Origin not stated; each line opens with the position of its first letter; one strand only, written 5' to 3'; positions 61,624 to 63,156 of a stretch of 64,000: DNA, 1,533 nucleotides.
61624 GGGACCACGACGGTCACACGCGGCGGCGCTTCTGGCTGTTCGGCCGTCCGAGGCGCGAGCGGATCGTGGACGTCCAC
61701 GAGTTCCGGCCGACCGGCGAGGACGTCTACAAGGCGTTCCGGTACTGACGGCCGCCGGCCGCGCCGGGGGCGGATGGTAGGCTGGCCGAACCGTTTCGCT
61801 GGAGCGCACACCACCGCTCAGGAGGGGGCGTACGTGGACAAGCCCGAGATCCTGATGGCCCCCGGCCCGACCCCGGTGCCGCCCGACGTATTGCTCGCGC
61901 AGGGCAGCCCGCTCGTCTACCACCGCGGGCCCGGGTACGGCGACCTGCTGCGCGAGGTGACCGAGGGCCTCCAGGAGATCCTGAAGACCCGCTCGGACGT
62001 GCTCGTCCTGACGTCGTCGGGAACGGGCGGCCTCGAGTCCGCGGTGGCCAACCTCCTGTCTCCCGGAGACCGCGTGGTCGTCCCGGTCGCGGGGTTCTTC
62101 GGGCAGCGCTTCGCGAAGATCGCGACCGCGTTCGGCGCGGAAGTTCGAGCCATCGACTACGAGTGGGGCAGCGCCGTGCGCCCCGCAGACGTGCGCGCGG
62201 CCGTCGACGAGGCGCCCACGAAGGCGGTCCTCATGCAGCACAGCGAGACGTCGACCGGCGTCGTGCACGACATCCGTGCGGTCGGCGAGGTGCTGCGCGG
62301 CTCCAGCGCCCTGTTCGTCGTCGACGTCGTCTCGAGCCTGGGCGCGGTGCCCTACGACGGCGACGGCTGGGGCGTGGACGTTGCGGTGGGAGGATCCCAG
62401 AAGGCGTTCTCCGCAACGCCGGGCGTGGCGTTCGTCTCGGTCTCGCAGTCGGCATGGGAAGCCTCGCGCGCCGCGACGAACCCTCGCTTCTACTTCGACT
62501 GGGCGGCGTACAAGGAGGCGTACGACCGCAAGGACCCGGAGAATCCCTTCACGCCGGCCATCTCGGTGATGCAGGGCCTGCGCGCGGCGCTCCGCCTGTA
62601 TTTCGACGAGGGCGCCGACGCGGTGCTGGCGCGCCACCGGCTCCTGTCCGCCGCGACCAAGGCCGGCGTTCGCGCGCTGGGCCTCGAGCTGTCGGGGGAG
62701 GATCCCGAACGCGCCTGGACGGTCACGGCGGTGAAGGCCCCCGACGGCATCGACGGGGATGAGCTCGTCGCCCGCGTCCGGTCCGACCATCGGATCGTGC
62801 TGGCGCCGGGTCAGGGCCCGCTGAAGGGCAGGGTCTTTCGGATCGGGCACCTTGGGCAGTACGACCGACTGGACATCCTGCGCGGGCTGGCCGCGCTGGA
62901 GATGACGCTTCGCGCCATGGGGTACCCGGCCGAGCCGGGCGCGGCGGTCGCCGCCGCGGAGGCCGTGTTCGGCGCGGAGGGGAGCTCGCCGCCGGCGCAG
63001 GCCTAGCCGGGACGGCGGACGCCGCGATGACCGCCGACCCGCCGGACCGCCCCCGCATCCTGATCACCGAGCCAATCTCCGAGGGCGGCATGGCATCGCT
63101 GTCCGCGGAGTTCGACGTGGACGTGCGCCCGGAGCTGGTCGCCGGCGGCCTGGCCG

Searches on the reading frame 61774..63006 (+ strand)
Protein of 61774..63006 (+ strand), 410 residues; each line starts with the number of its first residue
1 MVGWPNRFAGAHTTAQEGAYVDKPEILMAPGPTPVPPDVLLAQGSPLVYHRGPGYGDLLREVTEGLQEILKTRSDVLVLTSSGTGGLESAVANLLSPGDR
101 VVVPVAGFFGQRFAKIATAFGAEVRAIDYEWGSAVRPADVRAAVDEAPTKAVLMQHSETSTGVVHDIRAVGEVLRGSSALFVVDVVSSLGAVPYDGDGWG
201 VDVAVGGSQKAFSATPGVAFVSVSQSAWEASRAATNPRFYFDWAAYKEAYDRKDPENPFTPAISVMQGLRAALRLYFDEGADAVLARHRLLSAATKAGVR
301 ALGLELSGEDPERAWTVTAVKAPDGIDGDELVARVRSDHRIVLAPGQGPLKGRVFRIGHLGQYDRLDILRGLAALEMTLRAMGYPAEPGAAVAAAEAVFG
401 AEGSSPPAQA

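Call 45: search_protein_families(library=pfam, proteins=[window:61774-63006:+], max_evalue=0.0001)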
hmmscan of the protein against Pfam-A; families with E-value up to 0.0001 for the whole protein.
window:61774-63006:+ (410 aa): 2 families
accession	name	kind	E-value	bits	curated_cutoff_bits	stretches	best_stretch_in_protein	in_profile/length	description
PF00266.25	Aminotran_5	-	2.9e-24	86.2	21.5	1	48-332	34-325/371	Aminotransferase class-V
PF01053.26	Cys_Met_Meta_PP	-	3.2e-07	29.7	27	1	75-188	68-177/381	Cys/Met metabolism PLP-dependent enzyme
